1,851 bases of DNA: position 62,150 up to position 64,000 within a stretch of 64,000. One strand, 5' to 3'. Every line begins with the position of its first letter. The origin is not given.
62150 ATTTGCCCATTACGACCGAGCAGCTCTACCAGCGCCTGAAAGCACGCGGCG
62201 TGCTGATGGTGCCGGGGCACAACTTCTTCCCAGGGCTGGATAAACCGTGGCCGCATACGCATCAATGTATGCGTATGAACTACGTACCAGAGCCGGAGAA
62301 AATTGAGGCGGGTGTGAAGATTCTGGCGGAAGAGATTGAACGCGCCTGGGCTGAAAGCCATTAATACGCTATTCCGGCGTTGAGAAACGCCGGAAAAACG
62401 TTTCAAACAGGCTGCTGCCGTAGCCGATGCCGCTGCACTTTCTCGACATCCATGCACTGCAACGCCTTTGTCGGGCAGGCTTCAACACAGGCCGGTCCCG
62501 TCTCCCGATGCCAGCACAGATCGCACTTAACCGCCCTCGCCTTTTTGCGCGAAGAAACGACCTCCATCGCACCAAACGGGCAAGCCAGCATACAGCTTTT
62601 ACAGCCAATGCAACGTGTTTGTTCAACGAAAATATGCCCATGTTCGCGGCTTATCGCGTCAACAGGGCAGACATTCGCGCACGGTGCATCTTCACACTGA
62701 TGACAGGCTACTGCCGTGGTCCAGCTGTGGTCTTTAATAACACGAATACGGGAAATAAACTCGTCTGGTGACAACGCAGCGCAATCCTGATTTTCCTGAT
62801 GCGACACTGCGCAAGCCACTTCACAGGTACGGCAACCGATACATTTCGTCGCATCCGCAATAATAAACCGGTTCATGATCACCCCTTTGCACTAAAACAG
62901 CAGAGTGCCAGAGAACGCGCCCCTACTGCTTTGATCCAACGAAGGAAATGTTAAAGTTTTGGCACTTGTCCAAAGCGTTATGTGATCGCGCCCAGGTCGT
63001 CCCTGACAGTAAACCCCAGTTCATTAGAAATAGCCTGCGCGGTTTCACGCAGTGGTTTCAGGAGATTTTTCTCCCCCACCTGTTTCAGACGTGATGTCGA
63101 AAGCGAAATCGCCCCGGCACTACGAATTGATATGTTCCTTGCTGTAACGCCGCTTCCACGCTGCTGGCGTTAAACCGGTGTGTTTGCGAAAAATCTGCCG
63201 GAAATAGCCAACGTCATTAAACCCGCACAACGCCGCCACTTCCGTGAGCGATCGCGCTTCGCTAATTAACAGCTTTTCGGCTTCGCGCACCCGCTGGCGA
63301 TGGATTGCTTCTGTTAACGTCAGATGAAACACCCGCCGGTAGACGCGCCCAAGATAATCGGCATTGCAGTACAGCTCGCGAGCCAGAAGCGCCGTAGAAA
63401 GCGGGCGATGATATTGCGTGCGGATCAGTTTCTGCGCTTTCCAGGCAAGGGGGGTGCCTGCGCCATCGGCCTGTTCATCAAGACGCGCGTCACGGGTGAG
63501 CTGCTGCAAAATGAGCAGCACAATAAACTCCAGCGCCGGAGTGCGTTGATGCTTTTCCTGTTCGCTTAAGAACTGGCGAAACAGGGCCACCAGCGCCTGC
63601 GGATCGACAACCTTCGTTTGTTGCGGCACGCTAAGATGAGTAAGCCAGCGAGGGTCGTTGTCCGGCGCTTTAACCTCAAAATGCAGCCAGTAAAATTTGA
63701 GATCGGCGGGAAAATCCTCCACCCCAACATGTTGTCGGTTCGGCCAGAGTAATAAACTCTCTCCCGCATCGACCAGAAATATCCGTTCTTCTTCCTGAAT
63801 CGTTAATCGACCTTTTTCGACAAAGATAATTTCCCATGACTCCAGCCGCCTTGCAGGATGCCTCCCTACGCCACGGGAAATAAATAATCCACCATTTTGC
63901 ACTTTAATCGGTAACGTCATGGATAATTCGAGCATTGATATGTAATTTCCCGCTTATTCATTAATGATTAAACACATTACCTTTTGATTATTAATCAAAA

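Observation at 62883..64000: AraC-family regulator and AT-rich region at the right edge where the IclR-type yiaJ was expected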

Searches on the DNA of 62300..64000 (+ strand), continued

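Call 34: get_annotated_region(hit=H116, flank=8000)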
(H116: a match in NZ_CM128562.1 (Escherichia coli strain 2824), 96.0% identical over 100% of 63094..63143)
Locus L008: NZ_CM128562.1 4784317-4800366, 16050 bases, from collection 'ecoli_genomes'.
description: Escherichia coli strain 2824 chromosome, whole genome shotgun sequence
organism: Escherichia coli strain 2824 (NCBI taxid 562)
replicon: chromosome; assembly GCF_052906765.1
host: chicken; source: missing; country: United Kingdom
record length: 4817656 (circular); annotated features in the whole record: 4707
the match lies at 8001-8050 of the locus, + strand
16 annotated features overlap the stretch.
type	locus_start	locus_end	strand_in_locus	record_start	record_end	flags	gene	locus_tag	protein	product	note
CDS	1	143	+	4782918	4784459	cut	xylG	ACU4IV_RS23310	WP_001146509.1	D-xylose ABC transporter ATP-binding protein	-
CDS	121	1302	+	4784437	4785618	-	xylH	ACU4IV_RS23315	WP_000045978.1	xylose ABC transporter permease XylH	-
CDS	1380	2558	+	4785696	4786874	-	xylR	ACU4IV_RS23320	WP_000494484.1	D-xylose utilization transcriptional activator XylR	D-xylose enhances binding of XylR to the xyl promoter and activates transcription.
CDS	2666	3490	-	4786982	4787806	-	bax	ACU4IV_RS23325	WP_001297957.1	protein bax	-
CDS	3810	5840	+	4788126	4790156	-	malS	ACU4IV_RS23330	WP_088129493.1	alpha-amylase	-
CDS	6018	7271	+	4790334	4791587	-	avtA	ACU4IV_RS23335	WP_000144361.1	valine--pyruvate transaminase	-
CDS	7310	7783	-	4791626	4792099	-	ysaA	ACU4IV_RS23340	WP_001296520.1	4Fe-4S binding protein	-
CDS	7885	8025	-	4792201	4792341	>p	-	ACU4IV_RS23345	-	IclR family transcriptional regulator C-terminal domain-containing protein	incomplete; partial in the middle of a contig; missing N-terminus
CDS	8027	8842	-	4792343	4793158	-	-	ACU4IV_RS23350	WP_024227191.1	AraC family transcriptional regulator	-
CDS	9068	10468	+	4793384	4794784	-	-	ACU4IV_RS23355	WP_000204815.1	MFS transporter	-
CDS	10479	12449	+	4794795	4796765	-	-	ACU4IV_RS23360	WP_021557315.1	glycoside hydrolase family 127 protein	-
CDS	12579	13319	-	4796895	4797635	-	yiaT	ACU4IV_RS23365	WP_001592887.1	MipA/OmpV family protein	-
CDS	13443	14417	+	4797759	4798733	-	yiaU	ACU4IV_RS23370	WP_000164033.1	LysR family transcriptional regulator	-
CDS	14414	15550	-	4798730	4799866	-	yiaV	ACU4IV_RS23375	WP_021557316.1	HlyD family secretion protein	-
CDS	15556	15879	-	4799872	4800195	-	yiaW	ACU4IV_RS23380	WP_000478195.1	DUF3302 domain-containing protein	-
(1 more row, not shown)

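Call 35: get_annotated_region(hit=H55, flank=8000)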
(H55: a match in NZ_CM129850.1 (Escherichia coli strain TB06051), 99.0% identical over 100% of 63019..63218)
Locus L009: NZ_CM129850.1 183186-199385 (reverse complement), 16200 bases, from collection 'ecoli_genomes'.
description: Escherichia coli strain TB06051 chromosome, whole genome shotgun sequence
organism: Escherichia coli strain TB06051 (NCBI taxid 562)
replicon: chromosome; assembly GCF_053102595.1
host: -; source: fresh water; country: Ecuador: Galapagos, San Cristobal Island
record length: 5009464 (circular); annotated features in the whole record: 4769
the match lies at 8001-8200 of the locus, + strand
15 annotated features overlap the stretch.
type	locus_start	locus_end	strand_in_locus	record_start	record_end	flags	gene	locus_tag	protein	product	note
CDS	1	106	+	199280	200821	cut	xylG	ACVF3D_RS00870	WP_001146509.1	D-xylose ABC transporter ATP-binding protein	-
CDS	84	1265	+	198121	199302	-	xylH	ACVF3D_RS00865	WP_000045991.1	xylose ABC transporter permease XylH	-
CDS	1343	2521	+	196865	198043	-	xylR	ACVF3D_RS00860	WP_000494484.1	D-xylose utilization transcriptional activator XylR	D-xylose enhances binding of XylR to the xyl promoter and activates transcription.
CDS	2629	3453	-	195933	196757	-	bax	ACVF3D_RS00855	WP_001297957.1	protein bax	-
CDS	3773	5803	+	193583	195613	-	malS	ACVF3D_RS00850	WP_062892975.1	alpha-amylase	-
CDS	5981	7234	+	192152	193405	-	avtA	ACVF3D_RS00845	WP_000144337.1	valine--pyruvate transaminase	-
CDS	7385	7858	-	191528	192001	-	ysaA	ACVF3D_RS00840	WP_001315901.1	4Fe-4S binding protein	-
CDS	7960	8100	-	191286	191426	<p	-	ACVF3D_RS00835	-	IclR family transcriptional regulator C-terminal domain-containing protein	incomplete; partial in the middle of a contig; missing N-terminus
CDS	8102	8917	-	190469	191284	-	-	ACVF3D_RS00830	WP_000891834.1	AraC family transcriptional regulator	-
CDS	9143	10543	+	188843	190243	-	-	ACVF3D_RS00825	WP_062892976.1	MFS transporter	-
CDS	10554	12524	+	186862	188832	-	-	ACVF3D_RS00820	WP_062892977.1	glycoside hydrolase family 127 protein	-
CDS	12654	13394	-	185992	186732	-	yiaT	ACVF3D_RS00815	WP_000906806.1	MipA/OmpV family protein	-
CDS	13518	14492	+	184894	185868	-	yiaU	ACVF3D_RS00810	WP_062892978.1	LysR family transcriptional regulator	-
CDS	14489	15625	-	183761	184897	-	yiaV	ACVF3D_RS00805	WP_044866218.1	HlyD family secretion protein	-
CDS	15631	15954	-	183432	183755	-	yiaW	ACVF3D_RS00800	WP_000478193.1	DUF3302 domain-containing protein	-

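Call 38: search_dna_similar(query=window:63095-63130:+, collection=ecoli_genomes, mode=near, max_rows=60, rows=spread)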
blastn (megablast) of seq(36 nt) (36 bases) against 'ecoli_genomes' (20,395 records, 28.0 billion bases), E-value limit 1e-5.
Records with a match: 348; places in all: 348; records where one place covers at least 80% of the query: 348.
Genomes with a match: 348 of 5426; with a place that covers at least 80% of the query: 348. Places per genome that has any: lowest 1, median 1, highest 1. On chromosomes: 348 places; on plasmids: 0.
Best place of each record, by identity: >=99% 348.
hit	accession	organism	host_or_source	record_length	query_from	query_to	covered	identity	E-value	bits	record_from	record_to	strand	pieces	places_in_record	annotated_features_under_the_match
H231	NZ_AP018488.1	Escherichia coli O157:H7 strain PV15-279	Homo sapiens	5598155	1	36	100%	100.0%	1e-9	68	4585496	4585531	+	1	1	IclR family transcriptional regulator | AraC family transcriptional regulator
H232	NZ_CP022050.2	Escherichia coli O157 strain FDAARGOS_293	Homo sapiens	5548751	1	36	100%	100.0%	1e-9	68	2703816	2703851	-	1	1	IclR family transcriptional regulator | AraC family transcriptional regulator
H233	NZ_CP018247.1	Escherichia coli strain 7784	Cattle faeces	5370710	1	36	100%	100.0%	1e-9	68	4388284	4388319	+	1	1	IclR family transcriptional regulator | AraC family transcriptional regulator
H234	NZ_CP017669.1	Escherichia coli O157:H7 strain PA20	stool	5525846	1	36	100%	100.0%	1e-9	68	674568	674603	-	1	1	IclR family transcriptional regulator | AraC family transcriptional regulator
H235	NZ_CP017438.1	Escherichia coli O157:H7 strain 2159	Cattle Hide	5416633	1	36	100%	100.0%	1e-9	68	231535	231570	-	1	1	IclR family transcriptional regulator | AraC family transcriptional regulator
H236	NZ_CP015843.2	Escherichia coli O157:H7 strain FRIK2455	Bos taurus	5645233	1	36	100%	100.0%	1e-9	68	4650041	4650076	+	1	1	IclR family transcriptional regulator | AraC family transcriptional regulator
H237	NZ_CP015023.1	Escherichia coli strain SRCC 1675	Apple cider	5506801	1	36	100%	100.0%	1e-9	68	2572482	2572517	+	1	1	IclR family transcriptional regulator | AraC family transcriptional regulator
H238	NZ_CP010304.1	Escherichia coli O157:H7 str. SS52 strain SS52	Cattle feces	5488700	1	36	100%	100.0%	1e-9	68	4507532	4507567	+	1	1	IclR family transcriptional regulator | AraC family transcriptional regulator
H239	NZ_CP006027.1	Escherichia coli O145:H28 str. RM13514 strain RM13514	Homo sapiens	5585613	1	36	100%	100.0%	1e-9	68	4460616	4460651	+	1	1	IclR family transcriptional regulator | AraC family transcriptional regulator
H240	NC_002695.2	Escherichia coli O157:H7 str. Sakai strain Sakai substr. ...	Homo sapiens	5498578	1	36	100%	100.0%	1e-9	68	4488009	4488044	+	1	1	transcriptional regulator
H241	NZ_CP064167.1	Escherichia coli O157:H7 strain Wll001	Homo sapiens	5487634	1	36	100%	100.0%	1e-9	68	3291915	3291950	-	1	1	IclR family transcriptional regulator | AraC family transcriptional regulator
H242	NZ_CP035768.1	Escherichia coli O145 strain RM11626-C1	Cattle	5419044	1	36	100%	100.0%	1e-9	68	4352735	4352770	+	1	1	IclR family transcriptional regulator | AraC family transcriptional regulator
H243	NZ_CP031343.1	Escherichia coli O145 strain RM10425-C1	cattle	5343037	1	36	100%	100.0%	1e-9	68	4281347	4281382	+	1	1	IclR family transcriptional regulator | AraC family transcriptional regulator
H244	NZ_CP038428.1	Escherichia coli O157:H7 strain 611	bovine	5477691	1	36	100%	100.0%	1e-9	68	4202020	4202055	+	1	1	IclR family transcriptional regulator | AraC family transcriptional regulator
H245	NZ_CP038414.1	Escherichia coli O157:H7 strain 17B6-2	cattle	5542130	1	36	100%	100.0%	1e-9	68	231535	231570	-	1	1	IclR family transcriptional regulator | AraC family transcriptional regulator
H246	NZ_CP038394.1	Escherichia coli O55:H7 strain DEC5A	Homo sapiens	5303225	1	36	100%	100.0%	1e-9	68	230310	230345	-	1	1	IclR family transcriptional regulator | AraC family transcriptional regulator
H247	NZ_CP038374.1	Escherichia coli O157:H7 strain F3113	beef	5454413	1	36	100%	100.0%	1e-9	68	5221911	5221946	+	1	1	IclR family transcriptional regulator | AraC family transcriptional regulator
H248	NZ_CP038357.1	Escherichia coli O157:H7 strain F7508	missing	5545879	1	36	100%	100.0%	1e-9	68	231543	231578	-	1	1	IclR family transcriptional regulator | AraC family transcriptional regulator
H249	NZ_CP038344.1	Escherichia coli O157:H7 strain Gim1-1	cattle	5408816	1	36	100%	100.0%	1e-9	68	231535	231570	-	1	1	IclR family transcriptional regulator | AraC family transcriptional regulator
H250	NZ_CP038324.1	Escherichia coli O157:H7 strain NE 1169-1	cattle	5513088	1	36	100%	100.0%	1e-9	68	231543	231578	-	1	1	IclR family transcriptional regulator | AraC family transcriptional regulator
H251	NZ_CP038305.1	Escherichia coli O157:H7 strain SS NE 1040-1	cattle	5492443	1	36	100%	100.0%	1e-9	68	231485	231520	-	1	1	IclR family transcriptional regulator | AraC family transcriptional regulator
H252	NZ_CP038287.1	Escherichia coli O157:H7 strain TX 376-2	cattle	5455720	1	36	100%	100.0%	1e-9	68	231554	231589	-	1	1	IclR family transcriptional regulator | AraC family transcriptional regulator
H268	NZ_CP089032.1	Escherichia coli O157:H7 strain 6535WT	Homo sapiens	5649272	1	36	100%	100.0%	1e-9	68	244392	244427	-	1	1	IclR family transcriptional regulator | AraC family transcriptional regulator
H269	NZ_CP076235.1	Escherichia coli O157:H7 strain 9.1_Anguil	Rectal swab of live bovine cattle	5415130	1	36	100%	100.0%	1e-9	68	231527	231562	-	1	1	IclR family transcriptional regulator | AraC family transcriptional regulator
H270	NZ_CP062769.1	Escherichia coli O157:H7 strain Z852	Bovine Faeces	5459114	1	36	100%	100.0%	1e-9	68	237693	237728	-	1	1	IclR family transcriptional regulator | AraC family transcriptional regulator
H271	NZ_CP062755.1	Escherichia coli O157:H7 strain Z903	Bovine Faeces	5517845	1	36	100%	100.0%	1e-9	68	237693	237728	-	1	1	IclR family transcriptional regulator | AraC family transcriptional regulator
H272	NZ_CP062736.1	Escherichia coli O157:H7 strain Z1766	Bovine Faeces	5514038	1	36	100%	100.0%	1e-9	68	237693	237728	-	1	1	IclR family transcriptional regulator | AraC family transcriptional regulator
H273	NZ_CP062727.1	Escherichia coli O157:H7 strain Z1812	Homo sapiens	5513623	1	36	100%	100.0%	1e-9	68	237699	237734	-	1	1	IclR family transcriptional regulator | AraC family transcriptional regulator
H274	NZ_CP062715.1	Escherichia coli O157:H7 strain Z1826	Bovine Faeces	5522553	1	36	100%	100.0%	1e-9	68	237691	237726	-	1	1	IclR family transcriptional regulator | AraC family transcriptional regulator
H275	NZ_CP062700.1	Escherichia coli O157:H7 strain Z1835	Bovine Faeces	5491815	1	36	100%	100.0%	1e-9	68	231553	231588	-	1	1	IclR family transcriptional regulator | AraC family transcriptional regulator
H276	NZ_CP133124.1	Escherichia coli O157:H7 strain PNUSAE146742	missing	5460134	1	36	100%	100.0%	1e-9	68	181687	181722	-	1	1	IclR family transcriptional regulator | AraC family transcriptional regulator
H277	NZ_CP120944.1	Escherichia coli O157:H7 str. EDL933 strain EDL933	Homo sapiens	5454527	1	36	100%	100.0%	1e-9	68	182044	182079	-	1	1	IclR family transcriptional regulator | AraC family transcriptional regulator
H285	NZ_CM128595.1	Escherichia coli strain 100181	Homo sapiens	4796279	1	36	100%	100.0%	1e-9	68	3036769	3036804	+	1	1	IclR family transcriptional regulator | AraC family transcriptional regulator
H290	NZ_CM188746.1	Escherichia coli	chicken farms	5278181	1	36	100%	100.0%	1e-9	68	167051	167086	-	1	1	IclR family transcriptional regulator | AraC family transcriptional regulator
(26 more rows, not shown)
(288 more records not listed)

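Call 39: get_annotated_region(hit=H240, flank=6000)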
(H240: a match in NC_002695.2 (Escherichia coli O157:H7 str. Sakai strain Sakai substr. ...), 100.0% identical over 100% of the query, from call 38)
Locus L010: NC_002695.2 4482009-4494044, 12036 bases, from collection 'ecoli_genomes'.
description: Escherichia coli O157:H7 str. Sakai DNA, complete genome
organism: Escherichia coli O157:H7 str. Sakai strain Sakai substr. RIMD 0509952 (NCBI taxid 386585)
replicon: genomic; assembly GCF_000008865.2
host: Homo sapiens; source: Human intestinal microflora; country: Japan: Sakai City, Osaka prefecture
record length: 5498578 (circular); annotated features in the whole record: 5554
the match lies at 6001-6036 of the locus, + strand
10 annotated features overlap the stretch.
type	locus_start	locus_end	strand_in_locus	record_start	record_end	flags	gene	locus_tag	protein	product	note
CDS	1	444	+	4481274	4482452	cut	xylR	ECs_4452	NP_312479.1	xylose divergent operon transcriptional activator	-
CDS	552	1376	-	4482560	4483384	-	bax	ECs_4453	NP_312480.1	glucosaminidase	-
CDS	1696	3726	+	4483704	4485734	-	malS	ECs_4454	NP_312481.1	alpha-amylase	-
CDS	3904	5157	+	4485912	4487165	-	avtA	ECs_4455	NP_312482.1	valine-pyruvate aminotransferase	-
CDS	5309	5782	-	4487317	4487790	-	ysaA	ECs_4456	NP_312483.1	hydrogenase 4Fe-4S ferredoxin-type component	-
CDS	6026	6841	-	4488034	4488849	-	-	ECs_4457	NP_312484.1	transcriptional regulator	-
CDS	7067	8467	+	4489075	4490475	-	-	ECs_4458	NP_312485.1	permease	-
CDS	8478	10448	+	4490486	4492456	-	-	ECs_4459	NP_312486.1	hypothetical protein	-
CDS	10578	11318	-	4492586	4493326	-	yiaT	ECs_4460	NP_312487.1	outer membrane protein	-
CDS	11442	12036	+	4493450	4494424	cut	yiaU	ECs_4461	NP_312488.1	transcriptional regulator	-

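Call 46: get_annotated_region(hit=H246, flank=7000)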
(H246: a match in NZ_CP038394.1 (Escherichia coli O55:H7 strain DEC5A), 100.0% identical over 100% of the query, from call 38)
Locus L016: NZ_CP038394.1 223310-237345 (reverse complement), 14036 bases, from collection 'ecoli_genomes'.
description: Escherichia coli O55:H7 strain DEC5A chromosome, complete genome
organism: Escherichia coli O55:H7 strain DEC5A (NCBI taxid 244320)
replicon: chromosome; assembly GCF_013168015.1
host: Homo sapiens; source: missing; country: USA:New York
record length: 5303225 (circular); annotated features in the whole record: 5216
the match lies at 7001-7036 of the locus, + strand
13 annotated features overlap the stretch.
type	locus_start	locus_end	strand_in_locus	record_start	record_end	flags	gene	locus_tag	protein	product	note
CDS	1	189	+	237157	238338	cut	xylH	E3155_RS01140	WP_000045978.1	xylose ABC transporter permease XylH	-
CDS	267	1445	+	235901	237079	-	xylR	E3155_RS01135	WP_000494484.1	D-xylose utilization transcriptional activator XylR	D-xylose enhances binding of XylR to the xyl promoter and activates transcription.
CDS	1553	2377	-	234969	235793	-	bax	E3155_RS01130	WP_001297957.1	protein bax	-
CDS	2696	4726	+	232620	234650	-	malS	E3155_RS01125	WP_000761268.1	alpha-amylase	-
CDS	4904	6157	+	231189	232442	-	avtA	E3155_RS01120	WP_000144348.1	valine--pyruvate transaminase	-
CDS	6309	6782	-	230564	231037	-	ysaA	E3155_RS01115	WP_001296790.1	4Fe-4S binding protein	-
CDS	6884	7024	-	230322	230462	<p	-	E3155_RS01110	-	IclR family transcriptional regulator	incomplete; partial in the middle of a contig; missing N-terminus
CDS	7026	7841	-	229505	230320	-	-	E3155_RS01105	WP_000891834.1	AraC family transcriptional regulator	-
CDS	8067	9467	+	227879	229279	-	-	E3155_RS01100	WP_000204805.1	MFS transporter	-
CDS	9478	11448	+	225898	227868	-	-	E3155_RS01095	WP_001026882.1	glycoside hydrolase family 127 protein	-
CDS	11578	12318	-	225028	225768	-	yiaT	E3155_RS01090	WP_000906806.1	MipA/OmpV family protein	-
CDS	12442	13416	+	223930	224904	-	yiaU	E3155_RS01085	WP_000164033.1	LysR family transcriptional regulator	-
CDS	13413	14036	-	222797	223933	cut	yiaV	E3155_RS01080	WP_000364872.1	HlyD family secretion protein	-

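Call 47: get_annotated_region(hit=H285, flank=7000)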
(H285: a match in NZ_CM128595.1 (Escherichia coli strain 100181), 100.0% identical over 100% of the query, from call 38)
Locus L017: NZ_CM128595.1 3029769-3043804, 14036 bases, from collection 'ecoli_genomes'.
description: Escherichia coli strain 100181 chromosome, whole genome shotgun sequence
organism: Escherichia coli strain 100181 (NCBI taxid 562)
replicon: chromosome; assembly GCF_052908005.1
host: Homo sapiens; source: stool; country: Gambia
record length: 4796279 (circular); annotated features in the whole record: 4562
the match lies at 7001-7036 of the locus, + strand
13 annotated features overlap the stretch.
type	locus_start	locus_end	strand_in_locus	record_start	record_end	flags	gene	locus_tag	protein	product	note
CDS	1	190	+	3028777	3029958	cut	xylH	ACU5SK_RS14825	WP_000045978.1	xylose ABC transporter permease XylH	-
CDS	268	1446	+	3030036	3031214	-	xylR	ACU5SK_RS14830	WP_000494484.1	D-xylose utilization transcriptional activator XylR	D-xylose enhances binding of XylR to the xyl promoter and activates transcription.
CDS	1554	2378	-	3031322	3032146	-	bax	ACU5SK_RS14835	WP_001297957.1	protein bax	-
CDS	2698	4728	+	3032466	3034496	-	malS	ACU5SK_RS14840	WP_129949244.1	alpha-amylase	-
CDS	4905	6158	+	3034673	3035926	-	avtA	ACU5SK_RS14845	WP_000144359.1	valine--pyruvate transaminase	-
CDS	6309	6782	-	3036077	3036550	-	ysaA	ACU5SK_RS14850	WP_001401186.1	4Fe-4S binding protein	-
CDS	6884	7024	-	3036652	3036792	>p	-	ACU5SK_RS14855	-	IclR family transcriptional regulator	incomplete; partial in the middle of a contig; missing N-terminus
CDS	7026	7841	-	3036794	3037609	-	-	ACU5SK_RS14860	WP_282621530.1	AraC family transcriptional regulator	-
CDS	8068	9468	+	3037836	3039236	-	-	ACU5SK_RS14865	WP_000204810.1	MFS transporter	-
CDS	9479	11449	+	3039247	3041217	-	-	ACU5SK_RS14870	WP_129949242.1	glycoside hydrolase family 127 protein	-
CDS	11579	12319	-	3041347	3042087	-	yiaT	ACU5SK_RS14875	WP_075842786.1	MipA/OmpV family protein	-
CDS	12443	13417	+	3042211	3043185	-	yiaU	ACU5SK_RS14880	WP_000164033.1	LysR family transcriptional regulator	-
CDS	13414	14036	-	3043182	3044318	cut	yiaV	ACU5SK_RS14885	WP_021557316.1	HlyD family secretion protein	-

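Call 48: get_annotated_region(hit=H290, flank=7000)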
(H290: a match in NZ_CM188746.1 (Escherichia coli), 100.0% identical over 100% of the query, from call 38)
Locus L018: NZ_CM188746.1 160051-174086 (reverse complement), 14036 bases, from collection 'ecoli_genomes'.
description: Escherichia coli isolate LR14 chromosome, whole genome shotgun sequence
organism: Escherichia coli (NCBI taxid 562)
replicon: chromosome; assembly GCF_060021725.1
host: -; source: chicken farms; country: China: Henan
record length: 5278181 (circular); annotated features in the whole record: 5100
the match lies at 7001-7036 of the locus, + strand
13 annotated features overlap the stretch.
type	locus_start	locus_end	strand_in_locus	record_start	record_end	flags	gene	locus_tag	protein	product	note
CDS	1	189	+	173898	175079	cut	xylH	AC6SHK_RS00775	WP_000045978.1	xylose ABC transporter permease XylH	-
CDS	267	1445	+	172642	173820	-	xylR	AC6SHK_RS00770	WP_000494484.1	D-xylose utilization transcriptional activator XylR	D-xylose enhances binding of XylR to the xyl promoter and activates transcription.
CDS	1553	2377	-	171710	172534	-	bax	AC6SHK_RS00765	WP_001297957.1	protein bax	-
CDS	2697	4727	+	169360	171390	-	malS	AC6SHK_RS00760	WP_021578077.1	alpha-amylase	-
CDS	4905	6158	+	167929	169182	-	avtA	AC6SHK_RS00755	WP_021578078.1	valine--pyruvate transaminase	-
CDS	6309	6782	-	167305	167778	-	ysaA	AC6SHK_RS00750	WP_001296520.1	4Fe-4S binding protein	-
CDS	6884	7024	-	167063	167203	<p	-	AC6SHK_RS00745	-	IclR family transcriptional regulator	incomplete; partial in the middle of a contig; missing N-terminus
CDS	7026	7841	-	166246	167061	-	-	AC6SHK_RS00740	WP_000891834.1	AraC family transcriptional regulator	-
CDS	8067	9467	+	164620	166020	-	-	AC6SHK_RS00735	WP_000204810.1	MFS transporter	-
CDS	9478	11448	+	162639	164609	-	-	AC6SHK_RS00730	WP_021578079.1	glycoside hydrolase family 127 protein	-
CDS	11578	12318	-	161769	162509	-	yiaT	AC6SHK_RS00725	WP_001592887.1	MipA/OmpV family protein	-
CDS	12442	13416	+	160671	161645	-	yiaU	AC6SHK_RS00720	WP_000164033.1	LysR family transcriptional regulator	-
CDS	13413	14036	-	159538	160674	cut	yiaV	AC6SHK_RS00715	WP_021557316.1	HlyD family secretion protein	-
